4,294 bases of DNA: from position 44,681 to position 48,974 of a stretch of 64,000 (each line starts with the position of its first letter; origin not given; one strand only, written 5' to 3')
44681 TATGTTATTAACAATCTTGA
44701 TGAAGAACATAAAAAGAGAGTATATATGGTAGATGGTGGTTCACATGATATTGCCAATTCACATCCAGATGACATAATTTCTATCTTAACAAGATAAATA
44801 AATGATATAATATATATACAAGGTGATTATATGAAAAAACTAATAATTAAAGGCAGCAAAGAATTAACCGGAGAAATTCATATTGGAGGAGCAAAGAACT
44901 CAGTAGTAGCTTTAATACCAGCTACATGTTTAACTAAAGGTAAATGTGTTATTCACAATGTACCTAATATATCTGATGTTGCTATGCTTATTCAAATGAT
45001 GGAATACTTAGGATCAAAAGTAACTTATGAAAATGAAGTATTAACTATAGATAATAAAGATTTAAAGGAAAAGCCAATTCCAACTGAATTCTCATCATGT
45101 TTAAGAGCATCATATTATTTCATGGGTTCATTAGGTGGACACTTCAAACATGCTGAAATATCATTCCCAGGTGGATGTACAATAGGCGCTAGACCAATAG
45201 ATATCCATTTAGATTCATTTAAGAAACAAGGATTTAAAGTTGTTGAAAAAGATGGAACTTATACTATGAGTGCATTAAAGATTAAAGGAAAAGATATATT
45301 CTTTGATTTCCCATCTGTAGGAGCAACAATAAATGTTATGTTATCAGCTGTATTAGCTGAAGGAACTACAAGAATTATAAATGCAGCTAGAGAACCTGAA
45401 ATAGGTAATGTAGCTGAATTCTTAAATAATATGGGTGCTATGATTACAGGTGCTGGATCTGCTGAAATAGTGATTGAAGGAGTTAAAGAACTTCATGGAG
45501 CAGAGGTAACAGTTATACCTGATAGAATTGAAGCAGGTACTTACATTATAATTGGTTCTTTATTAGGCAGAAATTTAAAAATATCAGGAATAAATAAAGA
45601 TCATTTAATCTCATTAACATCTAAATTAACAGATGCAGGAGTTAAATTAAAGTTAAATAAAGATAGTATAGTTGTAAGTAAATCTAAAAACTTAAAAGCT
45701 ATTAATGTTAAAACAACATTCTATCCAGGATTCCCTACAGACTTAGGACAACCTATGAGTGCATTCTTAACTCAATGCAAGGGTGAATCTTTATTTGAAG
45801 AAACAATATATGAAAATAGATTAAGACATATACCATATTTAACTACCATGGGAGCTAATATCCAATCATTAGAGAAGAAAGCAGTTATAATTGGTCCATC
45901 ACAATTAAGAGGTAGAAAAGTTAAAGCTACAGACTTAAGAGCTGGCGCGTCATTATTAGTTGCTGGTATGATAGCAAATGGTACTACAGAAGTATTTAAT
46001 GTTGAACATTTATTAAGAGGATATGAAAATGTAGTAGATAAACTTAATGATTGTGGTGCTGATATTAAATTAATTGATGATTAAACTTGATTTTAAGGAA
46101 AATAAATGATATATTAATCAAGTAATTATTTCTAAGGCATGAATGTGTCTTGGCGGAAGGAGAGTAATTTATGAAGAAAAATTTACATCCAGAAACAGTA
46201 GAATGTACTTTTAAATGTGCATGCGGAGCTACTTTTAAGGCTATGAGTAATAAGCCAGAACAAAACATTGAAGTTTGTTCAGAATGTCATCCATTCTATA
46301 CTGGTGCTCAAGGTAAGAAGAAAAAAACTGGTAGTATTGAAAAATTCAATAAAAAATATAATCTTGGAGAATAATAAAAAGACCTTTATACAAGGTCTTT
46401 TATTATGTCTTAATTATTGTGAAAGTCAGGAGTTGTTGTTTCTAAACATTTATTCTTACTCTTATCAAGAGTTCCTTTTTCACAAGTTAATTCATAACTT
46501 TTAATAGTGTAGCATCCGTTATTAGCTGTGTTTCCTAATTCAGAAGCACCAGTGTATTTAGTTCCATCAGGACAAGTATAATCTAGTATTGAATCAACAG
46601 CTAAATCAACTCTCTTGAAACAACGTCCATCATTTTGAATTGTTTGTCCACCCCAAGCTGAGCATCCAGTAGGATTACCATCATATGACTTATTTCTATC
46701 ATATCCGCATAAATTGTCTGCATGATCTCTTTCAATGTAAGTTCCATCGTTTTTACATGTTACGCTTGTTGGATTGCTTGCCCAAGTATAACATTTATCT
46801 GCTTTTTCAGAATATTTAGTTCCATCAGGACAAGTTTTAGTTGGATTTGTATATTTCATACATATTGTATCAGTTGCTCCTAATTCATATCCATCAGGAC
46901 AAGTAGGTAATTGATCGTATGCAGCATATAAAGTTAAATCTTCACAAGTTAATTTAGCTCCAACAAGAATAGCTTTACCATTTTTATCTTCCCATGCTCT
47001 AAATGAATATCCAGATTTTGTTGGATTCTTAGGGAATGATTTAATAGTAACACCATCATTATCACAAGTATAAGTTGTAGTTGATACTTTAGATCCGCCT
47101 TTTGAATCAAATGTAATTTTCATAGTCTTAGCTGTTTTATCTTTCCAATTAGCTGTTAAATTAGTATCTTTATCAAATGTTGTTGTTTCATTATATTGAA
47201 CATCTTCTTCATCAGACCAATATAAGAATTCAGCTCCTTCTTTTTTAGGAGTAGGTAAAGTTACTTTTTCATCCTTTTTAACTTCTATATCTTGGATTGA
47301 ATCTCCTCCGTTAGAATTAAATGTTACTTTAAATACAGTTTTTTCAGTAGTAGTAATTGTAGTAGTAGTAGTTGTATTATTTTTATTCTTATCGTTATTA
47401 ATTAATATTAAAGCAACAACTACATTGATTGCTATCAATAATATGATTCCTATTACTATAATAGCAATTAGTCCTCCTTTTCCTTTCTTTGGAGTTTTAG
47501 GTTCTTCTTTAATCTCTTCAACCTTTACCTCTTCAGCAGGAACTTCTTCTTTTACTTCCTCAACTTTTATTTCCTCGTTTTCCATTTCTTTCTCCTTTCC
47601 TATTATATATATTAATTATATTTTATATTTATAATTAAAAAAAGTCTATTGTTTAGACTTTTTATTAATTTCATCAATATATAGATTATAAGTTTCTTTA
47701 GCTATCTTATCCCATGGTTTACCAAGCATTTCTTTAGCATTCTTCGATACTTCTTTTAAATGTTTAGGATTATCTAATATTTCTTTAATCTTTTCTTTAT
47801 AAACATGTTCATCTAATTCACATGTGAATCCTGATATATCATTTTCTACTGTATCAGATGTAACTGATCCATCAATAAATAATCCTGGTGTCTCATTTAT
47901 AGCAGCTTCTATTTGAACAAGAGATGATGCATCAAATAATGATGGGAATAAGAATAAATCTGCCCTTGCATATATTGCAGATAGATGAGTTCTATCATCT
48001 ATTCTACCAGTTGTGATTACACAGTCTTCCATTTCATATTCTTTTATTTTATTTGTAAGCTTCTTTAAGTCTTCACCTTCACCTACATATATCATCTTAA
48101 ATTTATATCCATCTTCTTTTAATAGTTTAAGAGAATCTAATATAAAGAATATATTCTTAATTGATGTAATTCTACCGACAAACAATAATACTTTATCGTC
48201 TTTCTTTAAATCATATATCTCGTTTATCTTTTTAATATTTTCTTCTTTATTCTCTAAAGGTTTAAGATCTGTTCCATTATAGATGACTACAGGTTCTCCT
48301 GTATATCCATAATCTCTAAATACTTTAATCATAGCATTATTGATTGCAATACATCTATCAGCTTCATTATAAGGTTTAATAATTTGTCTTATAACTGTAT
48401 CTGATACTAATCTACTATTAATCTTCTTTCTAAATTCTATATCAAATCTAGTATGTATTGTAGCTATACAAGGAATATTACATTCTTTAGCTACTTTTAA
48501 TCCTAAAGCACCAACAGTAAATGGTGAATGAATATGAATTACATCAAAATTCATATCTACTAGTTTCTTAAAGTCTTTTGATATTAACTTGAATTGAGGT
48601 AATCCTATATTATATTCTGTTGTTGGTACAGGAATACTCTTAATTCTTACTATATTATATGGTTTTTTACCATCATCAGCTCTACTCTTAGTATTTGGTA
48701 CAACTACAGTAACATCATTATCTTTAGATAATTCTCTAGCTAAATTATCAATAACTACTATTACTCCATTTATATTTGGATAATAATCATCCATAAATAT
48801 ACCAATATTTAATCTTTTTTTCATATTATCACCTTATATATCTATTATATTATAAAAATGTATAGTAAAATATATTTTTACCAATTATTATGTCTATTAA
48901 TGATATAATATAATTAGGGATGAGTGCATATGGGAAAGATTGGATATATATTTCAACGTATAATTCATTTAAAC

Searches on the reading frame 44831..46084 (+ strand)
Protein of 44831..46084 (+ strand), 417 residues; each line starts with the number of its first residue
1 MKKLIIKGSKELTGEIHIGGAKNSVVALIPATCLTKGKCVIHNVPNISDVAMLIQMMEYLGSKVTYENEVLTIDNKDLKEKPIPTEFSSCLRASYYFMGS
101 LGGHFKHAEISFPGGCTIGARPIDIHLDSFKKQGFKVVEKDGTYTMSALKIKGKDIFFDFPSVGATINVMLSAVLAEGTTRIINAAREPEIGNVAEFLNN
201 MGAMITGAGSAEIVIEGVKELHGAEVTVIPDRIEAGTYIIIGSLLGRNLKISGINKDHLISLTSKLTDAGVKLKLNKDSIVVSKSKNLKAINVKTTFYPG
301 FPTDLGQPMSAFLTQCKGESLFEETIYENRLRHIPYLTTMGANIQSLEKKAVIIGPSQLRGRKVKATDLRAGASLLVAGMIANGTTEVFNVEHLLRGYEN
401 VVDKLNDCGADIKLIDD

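Call 27: search_protein_families(library=pfam, proteins=[window:44831-46084:+], max_evalue=0.001)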
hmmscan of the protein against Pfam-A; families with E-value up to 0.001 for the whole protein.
window:44831-46084:+ (417 aa): 1 family
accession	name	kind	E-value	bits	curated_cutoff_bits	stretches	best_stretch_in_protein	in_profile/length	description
PF00275.25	EPSP_synthase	-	2.8e-80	270.5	22.8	1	7-405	2-417/417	EPSP synthase (3-phosphoshikimate 1-carboxyvinyltransferase)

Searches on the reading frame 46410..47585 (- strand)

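Call 27: search_protein_families(library=pfam, proteins=[window:46410-47585:-], max_evalue=0.001)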
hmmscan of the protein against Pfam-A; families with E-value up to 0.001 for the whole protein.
window:46410-47585:- (391 aa): 2 families
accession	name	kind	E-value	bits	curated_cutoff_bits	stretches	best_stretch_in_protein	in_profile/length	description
PF09479.16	Flg_new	-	7.1e-18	64.9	27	2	85-145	1-64/65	Listeria-Bacteroides repeat domain (List_Bact_rpt)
PF07790.16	Pilin_N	-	0.00053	21.2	25.2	0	44-101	6-68/78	Archaeal Type IV pilin, N-terminal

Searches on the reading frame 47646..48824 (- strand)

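Call 27: search_protein_families(library=pfam, proteins=[window:47646-48824:-], max_evalue=0.001)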
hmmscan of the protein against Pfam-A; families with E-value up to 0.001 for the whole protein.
window:47646-48824:- (392 aa): 6 families
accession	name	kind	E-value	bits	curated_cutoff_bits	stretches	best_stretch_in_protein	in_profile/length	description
PF00534.26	Glycos_transf_1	-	3.6e-27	95.4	26.4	1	198-366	3-172/172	Glycosyl transferases group 1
PF13439.12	Glyco_transf_4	-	1e-26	94.4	28.5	1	18-187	1-168/170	Glycosyltransferase Family 4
PF13692.12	Glyco_trans_1_4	-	6.2e-18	65.9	27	1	211-352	2-142/142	Glycosyl transferases group 1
PF13579.12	Glyco_trans_4_4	-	2.1e-10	41.6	29.7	1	19-184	1-158/158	Glycosyl transferase 4-like domain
PF20706.3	GT4-conflict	-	7.3e-06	25.6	26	1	12-372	5-379/385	Family 4 Glycosyltransferase in conflict systems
PF13477.12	Glyco_trans_4_2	-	1.6e-05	25.5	23.4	1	27-136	15-119/139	Glycosyl transferase 4-like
